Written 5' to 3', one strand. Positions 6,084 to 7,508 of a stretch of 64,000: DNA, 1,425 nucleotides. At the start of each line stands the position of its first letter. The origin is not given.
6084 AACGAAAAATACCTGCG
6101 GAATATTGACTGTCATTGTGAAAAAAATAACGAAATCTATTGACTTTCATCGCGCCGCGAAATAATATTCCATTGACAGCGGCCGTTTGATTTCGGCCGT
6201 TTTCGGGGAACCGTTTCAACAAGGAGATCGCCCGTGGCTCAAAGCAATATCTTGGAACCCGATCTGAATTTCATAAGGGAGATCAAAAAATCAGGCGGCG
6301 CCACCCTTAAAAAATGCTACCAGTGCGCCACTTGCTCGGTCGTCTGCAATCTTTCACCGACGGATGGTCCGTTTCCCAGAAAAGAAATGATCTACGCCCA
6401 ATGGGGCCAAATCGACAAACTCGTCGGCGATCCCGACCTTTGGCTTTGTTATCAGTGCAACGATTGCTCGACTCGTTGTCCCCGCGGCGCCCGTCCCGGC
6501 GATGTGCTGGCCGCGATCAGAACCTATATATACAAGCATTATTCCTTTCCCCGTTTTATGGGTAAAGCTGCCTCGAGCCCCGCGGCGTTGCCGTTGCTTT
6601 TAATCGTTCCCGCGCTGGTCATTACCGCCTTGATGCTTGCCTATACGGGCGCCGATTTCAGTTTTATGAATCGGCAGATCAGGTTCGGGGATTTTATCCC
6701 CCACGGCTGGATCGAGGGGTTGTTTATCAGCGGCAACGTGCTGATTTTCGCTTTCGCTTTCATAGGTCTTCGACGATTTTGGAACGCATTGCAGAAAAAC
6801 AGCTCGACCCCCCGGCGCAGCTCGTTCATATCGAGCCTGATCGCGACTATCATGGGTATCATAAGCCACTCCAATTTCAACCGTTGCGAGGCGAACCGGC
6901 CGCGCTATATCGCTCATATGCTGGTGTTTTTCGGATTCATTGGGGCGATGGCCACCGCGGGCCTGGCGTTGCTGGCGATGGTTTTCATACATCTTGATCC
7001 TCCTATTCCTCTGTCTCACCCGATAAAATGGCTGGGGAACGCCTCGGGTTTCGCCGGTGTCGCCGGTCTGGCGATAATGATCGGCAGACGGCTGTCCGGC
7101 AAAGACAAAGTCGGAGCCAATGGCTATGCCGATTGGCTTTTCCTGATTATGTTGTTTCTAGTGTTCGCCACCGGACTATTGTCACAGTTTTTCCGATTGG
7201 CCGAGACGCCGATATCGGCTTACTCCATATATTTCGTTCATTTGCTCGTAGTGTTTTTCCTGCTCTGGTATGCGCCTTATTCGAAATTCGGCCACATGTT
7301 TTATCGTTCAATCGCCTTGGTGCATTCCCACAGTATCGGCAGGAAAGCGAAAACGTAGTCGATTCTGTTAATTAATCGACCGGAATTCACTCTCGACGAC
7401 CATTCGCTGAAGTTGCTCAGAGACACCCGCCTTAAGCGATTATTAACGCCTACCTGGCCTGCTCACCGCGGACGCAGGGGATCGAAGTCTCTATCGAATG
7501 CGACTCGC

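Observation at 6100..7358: qmoC is uncoupled from qmoAB: a QmoC-like gene lies 21 kb away behind a palindrome-bearing regulatory region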

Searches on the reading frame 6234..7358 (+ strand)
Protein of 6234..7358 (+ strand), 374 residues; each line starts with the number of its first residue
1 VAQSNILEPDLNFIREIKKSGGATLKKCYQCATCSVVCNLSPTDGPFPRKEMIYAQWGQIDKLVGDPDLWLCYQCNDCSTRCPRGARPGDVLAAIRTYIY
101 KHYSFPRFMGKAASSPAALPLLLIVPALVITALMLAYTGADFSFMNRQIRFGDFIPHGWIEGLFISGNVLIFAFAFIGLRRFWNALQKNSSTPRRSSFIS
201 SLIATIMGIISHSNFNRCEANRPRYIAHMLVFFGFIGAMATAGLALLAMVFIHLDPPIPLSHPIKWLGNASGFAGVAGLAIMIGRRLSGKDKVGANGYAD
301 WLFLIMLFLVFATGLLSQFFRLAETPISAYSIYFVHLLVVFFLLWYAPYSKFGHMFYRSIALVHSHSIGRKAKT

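Call 4: search_protein_families(library=pfam, proteins=[window:6234-7358:+], max_evalue=0.01)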
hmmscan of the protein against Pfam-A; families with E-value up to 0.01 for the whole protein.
window:6234-7358:+ (374 aa): 8 families
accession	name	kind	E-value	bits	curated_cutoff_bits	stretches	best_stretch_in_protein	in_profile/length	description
PF13183.11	Fer4_8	-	4.2e-08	34.1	27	1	25-85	2-67/68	4Fe-4S dicluster domain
PF13187.11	Fer4_9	-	5.8e-07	29.9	27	1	27-86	1-51/52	4Fe-4S dicluster domain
PF13534.11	Fer4_17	-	2.6e-05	25.1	22.2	1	27-85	1-59/61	4Fe-4S dicluster domain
PF12838.12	Fer4_7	-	5.1e-05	24.1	27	1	27-86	1-52/52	4Fe-4S dicluster domain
PF13237.11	Fer4_10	-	0.00012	22.3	25.5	0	71-90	8-29/53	4Fe-4S dicluster domain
PF02665.19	Nitrate_red_gam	-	0.0023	18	22.9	1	266-320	89-143/217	Nitrate reductase gamma subunit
PF13484.11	Fer4_16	-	0.0039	18.4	30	0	72-90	2-20/66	4Fe-4S double cluster binding domain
PF14074.11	DUF4257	-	0.0039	17.8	27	1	199-252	3-55/81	Protein of unknown function (DUF4257)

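Call 5: search_protein_families(library=ncbifam, proteins=[window:6234-7358:+], max_evalue=0.01)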
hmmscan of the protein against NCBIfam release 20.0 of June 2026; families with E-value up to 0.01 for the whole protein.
window:6234-7358:+ (374 aa): 11 families
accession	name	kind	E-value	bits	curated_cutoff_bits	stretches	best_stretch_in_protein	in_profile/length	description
NF038018.1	qmoC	equivalog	2.2e-129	432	300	1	9-364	1-360/360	quinone-interacting membrane-bound oxidoreductase complex subunit QmoC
NF011607.0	PRK15033.1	subfamily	4.2e-19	68.7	524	1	71-367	68-376/389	tricarballylate utilization 4Fe-4S protein TcuB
TIGR02484.1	CitB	equivalog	3.6e-18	65.9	246.6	1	25-369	13-359/372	tricarballylate utilization 4Fe-4S protein TcuB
TIGR03290.1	CoB_CoM_SS_C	equivalog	8.6e-15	55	160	1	26-102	2-78/144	CoB--CoM heterodisulfide reductase subunit C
NF041890.1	hdrC_Methbact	equivalog_domain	4.5e-09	36.2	270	1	12-96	15-98/192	ferredoxin:CoB-CoM heterodisulfide reductase subunit HdrC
NF041779.1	hetero_SS_HdrC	equivalog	1e-06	28.4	350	1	15-96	20-100/198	ferredoxin:CoB-CoM heterodisulfide reductase subunit HdrC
NF008369.0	PRK11168.1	equivalog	4e-05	22.7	278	1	23-99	8-87/401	anaerobic glycerol-3-phosphate dehydrogenase subunit C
TIGR03379.1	glycerol3P_GlpC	equivalog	0.00051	18.9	279.9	1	24-97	3-79/397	anaerobic glycerol-3-phosphate dehydrogenase subunit GlpC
NF045723.1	memb_anch_TmcC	equivalog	0.00086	18.9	240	1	271-359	116-199/218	TmcC family electron transfer complex membrane anchor subunit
TIGR00314.1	cdhA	equivalog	0.0031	15.3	781.3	1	25-91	398-458/784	CO dehydrogenase/acetyl-CoA synthase complex subunit alpha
NF042952.1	MFR_FeS_SdhB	equivalog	0.0033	16.5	600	1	68-100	200-232/320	8-methylmenaquinol:fumarate reductase iron-sulfur subunit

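Call 8: find_homologous_proteins(query=window:6234-7358:+, max_evalue=1e-10)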
Query window:6234-7358:+ (374 aa): 4336 proteins with E <= 1e-10 among 8000 candidates; the best 120 are listed.
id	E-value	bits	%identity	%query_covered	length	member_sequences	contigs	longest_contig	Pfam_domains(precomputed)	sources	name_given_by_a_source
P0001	1.4e-226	770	88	99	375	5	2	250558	PF13183.12,PF13187.12,PF27541.1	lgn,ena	-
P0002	2.7e-212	723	83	100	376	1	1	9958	PF13534.12,PF13183.12,PF13187.12,PF27541.1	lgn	-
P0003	1.2e-178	612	69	100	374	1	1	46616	PF13534.12,PF13183.12,PF13187.12,PF27541.1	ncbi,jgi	jgi:quinone-modifying oxidoreductase subunit QmoC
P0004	1.7e-175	602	67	100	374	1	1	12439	PF02665.20,PF13183.12,PF13187.12,PF27541.1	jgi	jgi:quinone-modifying oxidoreductase, subunit QmoC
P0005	5.6e-171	587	64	100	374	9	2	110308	PF13534.12,PF13183.12,PF13187.12,PF27541.1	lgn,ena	-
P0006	6.8e-170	583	66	100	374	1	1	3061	PF02665.20,PF13183.12,PF13187.12,PF27541.1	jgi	jgi:quinone-modifying oxidoreductase subunit QmoC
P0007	3.6e-169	581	65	99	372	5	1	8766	PF13534.12,PF13183.12,PF13187.12,PF27541.1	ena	-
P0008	1.1e-168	579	64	100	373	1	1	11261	PF13534.12,PF13183.12,PF13187.12,PF27541.1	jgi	jgi:quinone-modifying oxidoreductase subunit QmoC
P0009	2.9e-168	578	66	99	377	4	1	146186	PF13534.12,PF13183.12,PF13187.12,PF27541.1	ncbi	-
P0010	3.4e-165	568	64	100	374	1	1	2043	PF13183.12,PF13187.12,PF27541.1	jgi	jgi:quinone-modifying oxidoreductase subunit QmoC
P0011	5.7e-164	564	63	100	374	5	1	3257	PF13183.12,PF13187.12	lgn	-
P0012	4.5e-160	551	64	98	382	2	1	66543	PF13183.12,PF13187.12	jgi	jgi:quinone-modifying oxidoreductase subunit QmoC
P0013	2.8e-156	539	62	100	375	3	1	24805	PF13183.12,PF13187.12,PF27541.1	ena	-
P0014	4.0e-156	538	62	98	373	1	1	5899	PF02665.20,PF13237.12,PF13183.12,PF13187.12,PF27541.1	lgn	-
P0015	3.3e-154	532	61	100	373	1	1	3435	PF02665.20,PF13534.12,PF13183.12,PF13187.12,PF27541.1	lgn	-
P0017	5.0e-146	505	66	86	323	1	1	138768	PF27541.1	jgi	jgi:quinone-modifying oxidoreductase subunit QmoC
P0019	1.4e-143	497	57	99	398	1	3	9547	PF13183.12,PF13187.12,PF27541.1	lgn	-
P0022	5.2e-142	492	57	99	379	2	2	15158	PF13534.12,PF13237.12,PF13183.12,PF13187.12,PF27541.1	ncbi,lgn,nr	ncbi:MAG: hypothetical protein GWO41_03825 [candidate division Zixibacteria bacterium]|nr:hypothetic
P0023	9.4e-142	491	57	99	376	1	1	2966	PF13534.12,PF13183.12,PF13187.12,PF27541.1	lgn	-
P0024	3.8e-141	489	57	99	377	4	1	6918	PF13534.12,PF13237.12,PF13183.12,PF13187.12,PF27541.1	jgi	jgi:quinone-modifying oxidoreductase subunit QmoC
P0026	3.3e-140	486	56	99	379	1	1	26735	PF13534.12,PF13183.12,PF13187.12,PF27541.1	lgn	-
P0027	8.8e-140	484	57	99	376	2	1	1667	PF13534.12,PF13183.12,PF13187.12,PF27541.1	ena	-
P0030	1.6e-138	480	56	99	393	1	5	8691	PF13534.12,PF13183.12,PF13187.12,PF27541.1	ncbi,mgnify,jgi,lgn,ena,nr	ncbi:MAG TPA: hypothetical protein ENO22_15260 [candidate division Zixibacteria bacterium]|mgnify:CR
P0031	1.7e-138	480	57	98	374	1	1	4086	PF13183.12,PF13187.12,PF27541.1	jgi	-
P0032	1.9e-138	480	57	99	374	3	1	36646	PF13534.12,PF13183.12,PF13187.12,PF27541.1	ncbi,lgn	-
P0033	3.6e-138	479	55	98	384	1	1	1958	PF13534.12,PF13183.12,PF13187.12,PF27541.1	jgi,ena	-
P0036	3.8e-137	476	56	98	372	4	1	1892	PF13183.12,PF13187.12,PF27541.1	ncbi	-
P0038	7.9e-137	475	57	99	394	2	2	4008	PF13534.12,PF13183.12,PF13187.12,PF27541.1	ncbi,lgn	-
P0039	8.7e-137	474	56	98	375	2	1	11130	PF13534.12,PF13237.12,PF13183.12,PF13187.12,PF27541.1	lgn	-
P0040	1.3e-136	474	55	98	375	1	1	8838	PF13534.12,PF13183.12,PF27541.1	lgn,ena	-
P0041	1.7e-136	474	54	100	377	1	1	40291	PF13183.12,PF13187.12,PF27541.1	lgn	-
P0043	2.1e-136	473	56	99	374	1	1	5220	PF13183.12,PF13187.12,PF27541.1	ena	-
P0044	1.4e-135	471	55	100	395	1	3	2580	PF13534.12,PF13183.12,PF13187.12,PF27541.1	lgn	-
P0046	4.0e-135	469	54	97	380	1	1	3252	PF13534.12,PF13183.12,PF13187.12,PF27541.1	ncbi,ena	-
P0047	4.1e-135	469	56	99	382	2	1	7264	PF13183.12,PF13187.12,PF27541.1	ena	-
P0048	5.3e-135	469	56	98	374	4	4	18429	PF13183.12,PF13187.12,PF27541.1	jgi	jgi:quinone-modifying oxidoreductase subunit QmoC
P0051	1.1e-134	468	54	97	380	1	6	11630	PF13183.12,PF27541.1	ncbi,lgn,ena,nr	ncbi:MAG: quinone-interacting membrane-bound oxidoreductase complex subunit QmoC [FCB group bacteriu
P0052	1.4e-134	467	56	99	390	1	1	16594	PF02665.20,PF13183.12,PF13187.12,PF27541.1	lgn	-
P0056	5.5e-134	465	54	99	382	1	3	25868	PF02665.20,PF13534.12,PF13183.12,PF13187.12,PF27541.1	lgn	-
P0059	8.4e-134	465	54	98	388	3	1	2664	PF13183.12,PF13187.12,PF27541.1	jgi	jgi:quinone-modifying oxidoreductase subunit QmoC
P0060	8.5e-134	465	53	99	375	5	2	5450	PF13183.12,PF13187.12,PF27541.1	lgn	-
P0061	1.2e-133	464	55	100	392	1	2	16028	PF02665.20,PF13183.12,PF13187.12,PF27541.1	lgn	-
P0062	1.5e-133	464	54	100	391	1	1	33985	PF13183.12,PF13187.12,PF27541.1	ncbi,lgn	ncbi:MAG: quinone-interacting membrane-bound oxidoreductase complex subunit QmoC [Candidatus Zixiiba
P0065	2.2e-133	463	53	100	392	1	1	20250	PF13183.12,PF13187.12,PF27541.1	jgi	-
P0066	3.3e-133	463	56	99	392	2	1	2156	PF02665.20,PF13183.12,PF13187.12,PF27541.1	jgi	jgi:quinone-modifying oxidoreductase subunit QmoC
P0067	3.4e-133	463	54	100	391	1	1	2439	PF02665.20,PF13534.12,PF13183.12,PF13187.12,PF27541.1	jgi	jgi:quinone-modifying oxidoreductase subunit QmoC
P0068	3.5e-133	463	54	100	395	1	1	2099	PF13534.12,PF13183.12,PF13187.12,PF27541.1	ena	-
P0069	3.6e-133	463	54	100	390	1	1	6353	PF13183.12,PF13187.12,PF27541.1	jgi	-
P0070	3.8e-133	463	54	100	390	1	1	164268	PF13534.12,PF13183.12,PF13187.12,PF27541.1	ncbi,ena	-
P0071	3.9e-133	462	54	100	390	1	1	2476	PF02665.20,PF13183.12,PF13187.12,PF27541.1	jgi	jgi:quinone-modifying oxidoreductase subunit QmoC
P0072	4.0e-133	462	53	100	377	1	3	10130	PF13534.12,PF13183.12,PF13187.12,PF27541.1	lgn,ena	-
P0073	4.2e-133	462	53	100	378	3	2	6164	PF13183.12,PF27541.1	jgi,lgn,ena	-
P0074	4.4e-133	462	54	99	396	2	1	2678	PF13534.12,PF13237.12,PF13183.12,PF13187.12,PF27541.1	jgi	-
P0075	5.1e-133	462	54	100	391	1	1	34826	PF02665.20,PF13534.12,PF13183.12,PF13187.12,PF27541.1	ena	-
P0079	1.4e-132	461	53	100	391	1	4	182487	PF02665.20,PF13183.12,PF13187.12,PF27541.1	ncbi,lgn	-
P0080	1.7e-132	460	53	100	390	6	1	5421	PF02665.20,PF13183.12,PF13187.12,PF27541.1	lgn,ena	-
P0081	2.1e-132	460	55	100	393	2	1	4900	PF13183.12,PF13187.12,PF27541.1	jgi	jgi:quinone-modifying oxidoreductase subunit QmoC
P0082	3.1e-132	460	54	100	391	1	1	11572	PF02665.20,PF13183.12,PF13187.12,PF27541.1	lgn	-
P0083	3.1e-132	459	55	100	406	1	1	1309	PF02665.20,PF13183.12,PF13187.12,PF27541.1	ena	-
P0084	5.2e-132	459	55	100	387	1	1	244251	PF13534.12,PF13183.12,PF13187.12,PF27541.1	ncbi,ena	-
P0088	1.0e-131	458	54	100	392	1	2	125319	PF13183.12,PF13187.12,PF27541.1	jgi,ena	-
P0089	1.0e-131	458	52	100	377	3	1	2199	PF13183.12,PF13187.12,PF27541.1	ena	-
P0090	1.3e-131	457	53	99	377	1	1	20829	PF02665.20,PF13534.12,PF13183.12,PF13187.12,PF27541.1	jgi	-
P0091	1.4e-131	457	53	100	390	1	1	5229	PF02665.20,PF13534.12,PF13183.12,PF13187.12,PF27541.1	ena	-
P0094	1.9e-131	457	53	99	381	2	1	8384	PF13183.12,PF13187.12,PF27541.1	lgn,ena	-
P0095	2.1e-131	457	53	100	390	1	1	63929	PF13183.12,PF13187.12,PF27541.1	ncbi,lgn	-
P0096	2.6e-131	456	53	99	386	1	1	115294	PF13534.12,PF13237.12,PF13183.12,PF13187.12,PF27541.1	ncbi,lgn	ncbi:MAG: quinone-interacting membrane-bound oxidoreductase complex subunit QmoC [Elusimicrobiota ba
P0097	3.3e-131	456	54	100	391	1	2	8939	PF02665.20,PF13534.12,PF13183.12,PF13187.12,PF27541.1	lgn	-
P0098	3.7e-131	456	52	99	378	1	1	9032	PF13534.12,PF13183.12,PF13187.12,PF27541.1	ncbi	-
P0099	4.7e-131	456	55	100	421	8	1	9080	PF02665.20,PF13534.12,PF13183.12,PF13187.12,PF27541.1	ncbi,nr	ncbi:heterodisulfide reductase [candidate division GN15 bacterium]|nr:heterodisulfide reductase [can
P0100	5.3e-131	455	53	100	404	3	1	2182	PF13534.12,PF13183.12,PF13187.12,PF27541.1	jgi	jgi:quinone-modifying oxidoreductase subunit QmoC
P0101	5.4e-131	455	53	100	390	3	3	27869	PF02665.20,PF13183.12,PF13187.12,PF27541.1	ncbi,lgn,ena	-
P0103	6.1e-131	455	52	100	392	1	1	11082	PF02665.20,PF13534.12,PF13183.12,PF13187.12,PF27541.1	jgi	-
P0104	6.2e-131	455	53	99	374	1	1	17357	PF13183.12,PF13187.12,PF27541.1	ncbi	ncbi:quinone-interacting membrane-bound oxidoreductase complex subunit QmoC [candidate division KSB1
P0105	6.5e-131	455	53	99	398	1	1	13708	PF13534.12,PF13183.12,PF13187.12,PF27541.1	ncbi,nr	ncbi:quinone-interacting membrane-bound oxidoreductase complex subunit QmoC [bacterium]|nr:quinone-i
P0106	7.2e-131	455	54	100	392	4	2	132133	PF02665.20,PF13534.12,PF13183.12,PF13187.12,PF27541.1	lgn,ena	-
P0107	7.5e-131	455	53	99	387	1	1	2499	PF13534.12,PF13183.12,PF13187.12,PF27541.1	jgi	jgi:quinone-modifying oxidoreductase subunit QmoC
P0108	7.8e-131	455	53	100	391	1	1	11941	PF13534.12,PF13183.12,PF13187.12,PF27541.1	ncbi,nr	ncbi:heterodisulfide reductase [candidate division GN15 bacterium]|nr:heterodisulfide reductase [can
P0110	8.2e-131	455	53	99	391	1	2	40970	PF02665.20,PF13183.12,PF13187.12,PF27541.1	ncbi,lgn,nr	ncbi:MAG: quinone-interacting membrane-bound oxidoreductase complex subunit QmoC [candidate division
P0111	9.1e-131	455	53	100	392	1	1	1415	PF02665.20,PF13534.12,PF13183.12,PF13187.12,PF27541.1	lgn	-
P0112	9.5e-131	455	52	100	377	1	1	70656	PF13534.12,PF13237.12,PF13183.12,PF13187.12,PF27541.1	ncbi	ncbi:MAG: quinone-interacting membrane-bound oxidoreductase complex subunit QmoC [Elusimicrobiota ba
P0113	1.1e-130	454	54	99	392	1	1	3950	PF02665.20,PF13534.12,PF13183.12,PF13187.12,PF27541.1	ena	-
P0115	1.4e-130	454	54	99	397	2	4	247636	PF02665.20,PF13183.12,PF13187.12,PF27541.1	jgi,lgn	jgi:quinone-modifying oxidoreductase subunit QmoC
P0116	1.7e-130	454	53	100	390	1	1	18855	PF13183.12,PF13187.12,PF27541.1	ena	-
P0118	1.9e-130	454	54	99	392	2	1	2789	PF02665.20,PF13183.12,PF13187.12,PF27541.1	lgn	-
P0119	2.0e-130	454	53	100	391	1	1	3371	PF02665.20,PF13534.12,PF13183.12,PF13187.12,PF27541.1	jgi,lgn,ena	-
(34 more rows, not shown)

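Call 10: find_encoding_contigs(protein=P0001, flank=10000, max_places=3)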
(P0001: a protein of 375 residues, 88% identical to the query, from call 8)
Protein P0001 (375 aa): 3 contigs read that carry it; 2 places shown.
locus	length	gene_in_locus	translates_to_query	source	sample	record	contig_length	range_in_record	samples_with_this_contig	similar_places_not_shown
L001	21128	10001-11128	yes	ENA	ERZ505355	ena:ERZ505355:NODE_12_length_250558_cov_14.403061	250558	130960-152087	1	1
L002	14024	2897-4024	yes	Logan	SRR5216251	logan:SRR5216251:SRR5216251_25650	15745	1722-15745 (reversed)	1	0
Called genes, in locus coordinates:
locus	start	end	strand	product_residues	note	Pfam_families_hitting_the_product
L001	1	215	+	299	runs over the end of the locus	PF14338:Mrr_N, PF04471:Mrr_cat, PF22722:NA-iREase1, PF13156:Mrr_cat_2 (weak)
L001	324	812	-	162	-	PF00072:Response_reg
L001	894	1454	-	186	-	PF00571:CBS (faint)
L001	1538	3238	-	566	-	PF02743:dCache_1, PF00512:HisKA, PF02518:HATPase_c, PF14501:HATPase_c_5 (faint), PF13589:HATPase_c_3 (weak)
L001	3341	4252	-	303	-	PF01925:TauE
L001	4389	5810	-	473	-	PF00989:PAS (faint), PF08448:PAS_4, PF13188:PAS_8 (faint), PF13426:PAS_9, PF13596:PAS_10 (faint), PF08448:PAS_4, PF02518:HATPase_c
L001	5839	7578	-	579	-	PF13183:Fer4_8, PF13534:Fer4_17, PF02754:CCG, PF00072:Response_reg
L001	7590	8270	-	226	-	-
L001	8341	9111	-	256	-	PF00376:MerR (weak), PF12728:HTH_17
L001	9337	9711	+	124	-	PF00072:Response_reg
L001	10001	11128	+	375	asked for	PF13183:Fer4_8, PF13187:Fer4_9 (weak), PF27541:CitB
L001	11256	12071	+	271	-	PF13189:Cytidylate_kin2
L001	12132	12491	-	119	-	PF12643:MazG-like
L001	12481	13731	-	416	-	PF00202:Aminotran_3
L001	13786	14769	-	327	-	PF00490:ALAD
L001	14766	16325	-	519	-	PF00590:TP_methylase, PF02602:HEM4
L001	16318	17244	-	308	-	PF01379:Porphobil_deam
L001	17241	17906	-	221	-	PF13241:NAD_binding_7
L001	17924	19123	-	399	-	PF05201:GlutR_N, PF01488:Shikimate_DH, PF00745:GlutR_dimer (weak)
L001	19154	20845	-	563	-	PF07992:Pyr_redox_2, PF00070:Pyr_redox, PF02852:Pyr_redox_dim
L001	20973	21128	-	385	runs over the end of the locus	PF03916:NrfD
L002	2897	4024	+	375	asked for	PF13183:Fer4_8, PF13187:Fer4_9 (weak), PF27541:CitB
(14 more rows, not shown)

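Call 11: find_encoding_contigs(protein=P0003, flank=10000, max_places=3)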
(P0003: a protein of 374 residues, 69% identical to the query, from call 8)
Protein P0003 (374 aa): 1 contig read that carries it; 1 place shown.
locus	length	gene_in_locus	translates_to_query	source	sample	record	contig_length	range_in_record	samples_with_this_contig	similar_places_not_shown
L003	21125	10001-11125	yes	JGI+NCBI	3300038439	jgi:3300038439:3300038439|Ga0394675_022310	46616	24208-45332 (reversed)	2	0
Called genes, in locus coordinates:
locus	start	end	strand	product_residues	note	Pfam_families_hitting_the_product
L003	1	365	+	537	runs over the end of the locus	PF17391:Urocanase_N, PF01175:Urocanase, PF17392:Urocanase_C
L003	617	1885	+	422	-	PF01979:Amidohydro_1, PF07969:Amidohydro_3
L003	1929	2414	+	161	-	PF04390:LptE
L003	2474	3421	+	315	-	PF03687:UPF0164 (faint)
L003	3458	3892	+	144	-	-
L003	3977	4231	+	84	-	PF00313:CSD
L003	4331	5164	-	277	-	PF03692:CxxCxxCC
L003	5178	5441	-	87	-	PF04606:Ogr_Delta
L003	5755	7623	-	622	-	PF00890:FAD_binding_2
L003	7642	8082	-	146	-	PF12800:Fer4_4 (faint), PF12838:Fer4_7 (weak), PF13187:Fer4_9 (weak), PF00037:Fer4 (weak), PF12139:APS-reductase_C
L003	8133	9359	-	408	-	PF14306:PUA_2, PF01747:ATP-sulfurylase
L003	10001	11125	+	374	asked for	PF13183:Fer4_8, PF13187:Fer4_9 (weak), PF13534:Fer4_17 (weak), PF27541:CitB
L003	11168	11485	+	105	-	PF28216:DVU0150 (weak)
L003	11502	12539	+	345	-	PF01925:TauE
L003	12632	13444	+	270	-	PF13189:Cytidylate_kin2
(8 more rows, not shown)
